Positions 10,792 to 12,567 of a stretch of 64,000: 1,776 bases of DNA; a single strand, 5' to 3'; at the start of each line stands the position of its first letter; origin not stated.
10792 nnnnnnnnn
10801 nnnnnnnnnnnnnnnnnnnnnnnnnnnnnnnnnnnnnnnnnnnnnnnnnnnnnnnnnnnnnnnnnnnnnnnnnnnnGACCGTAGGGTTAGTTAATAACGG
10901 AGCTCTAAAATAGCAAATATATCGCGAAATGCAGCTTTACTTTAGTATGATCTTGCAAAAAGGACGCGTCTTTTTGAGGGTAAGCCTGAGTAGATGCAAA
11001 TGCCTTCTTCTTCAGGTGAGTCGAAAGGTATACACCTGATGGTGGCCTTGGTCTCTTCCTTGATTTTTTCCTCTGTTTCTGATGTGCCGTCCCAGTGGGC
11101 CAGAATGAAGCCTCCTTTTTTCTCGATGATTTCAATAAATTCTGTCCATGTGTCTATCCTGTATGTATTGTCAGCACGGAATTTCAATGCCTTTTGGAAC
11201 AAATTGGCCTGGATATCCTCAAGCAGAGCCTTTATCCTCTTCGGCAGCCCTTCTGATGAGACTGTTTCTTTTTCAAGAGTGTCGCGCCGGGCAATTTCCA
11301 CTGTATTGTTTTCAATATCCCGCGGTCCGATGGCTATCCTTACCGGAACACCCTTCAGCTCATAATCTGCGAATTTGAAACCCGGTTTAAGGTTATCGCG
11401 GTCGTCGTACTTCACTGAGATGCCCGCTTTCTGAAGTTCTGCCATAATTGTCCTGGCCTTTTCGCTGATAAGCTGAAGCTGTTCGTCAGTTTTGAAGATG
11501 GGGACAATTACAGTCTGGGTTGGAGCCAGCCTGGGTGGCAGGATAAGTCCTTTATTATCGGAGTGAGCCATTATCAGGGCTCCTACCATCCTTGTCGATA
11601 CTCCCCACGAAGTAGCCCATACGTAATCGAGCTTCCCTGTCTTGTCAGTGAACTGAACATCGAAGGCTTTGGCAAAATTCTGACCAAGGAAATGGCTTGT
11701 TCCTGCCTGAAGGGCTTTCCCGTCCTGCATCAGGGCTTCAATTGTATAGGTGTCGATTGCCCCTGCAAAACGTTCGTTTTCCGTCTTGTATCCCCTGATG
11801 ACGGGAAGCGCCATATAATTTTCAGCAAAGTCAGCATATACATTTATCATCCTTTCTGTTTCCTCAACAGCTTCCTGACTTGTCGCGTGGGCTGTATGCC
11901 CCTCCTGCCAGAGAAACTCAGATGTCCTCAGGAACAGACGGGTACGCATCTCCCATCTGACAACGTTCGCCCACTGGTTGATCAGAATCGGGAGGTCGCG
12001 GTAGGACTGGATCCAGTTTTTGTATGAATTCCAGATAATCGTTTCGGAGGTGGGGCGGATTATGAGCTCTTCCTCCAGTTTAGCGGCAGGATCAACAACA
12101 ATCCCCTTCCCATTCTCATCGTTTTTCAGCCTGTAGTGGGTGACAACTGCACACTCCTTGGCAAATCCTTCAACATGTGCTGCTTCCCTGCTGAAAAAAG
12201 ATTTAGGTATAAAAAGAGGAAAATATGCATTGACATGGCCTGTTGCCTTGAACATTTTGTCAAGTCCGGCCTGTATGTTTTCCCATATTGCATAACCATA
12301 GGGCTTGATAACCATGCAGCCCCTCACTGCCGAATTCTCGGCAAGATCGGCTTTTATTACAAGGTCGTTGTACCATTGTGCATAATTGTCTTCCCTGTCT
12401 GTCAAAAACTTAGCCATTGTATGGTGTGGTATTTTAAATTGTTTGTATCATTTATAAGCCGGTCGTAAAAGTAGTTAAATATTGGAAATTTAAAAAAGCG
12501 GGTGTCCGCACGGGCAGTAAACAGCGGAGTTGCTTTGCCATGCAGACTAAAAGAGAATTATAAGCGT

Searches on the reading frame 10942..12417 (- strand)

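Call 66: search_protein_families(library=pfam, proteins=[window:10942-12417:-], max_evalue=0.00001)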
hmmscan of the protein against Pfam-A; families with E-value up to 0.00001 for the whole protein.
window:10942-12417:- (491 aa): 3 families
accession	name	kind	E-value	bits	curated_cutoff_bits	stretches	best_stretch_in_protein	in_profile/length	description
PF09180.16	ProRS-C_1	-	2.7e-26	91.9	31.5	1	424-491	1-71/71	Prolyl-tRNA synthetase, C-terminal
PF03129.25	HGTP_anticodon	-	2.4e-22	79.3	21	1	301-397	1-93/94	Anticodon binding domain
PF00587.30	tRNA-synt_2b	-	9.8e-20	71.8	29.3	1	114-282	7-176/179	tRNA synthetase class II core domain (G, H, P, S and T)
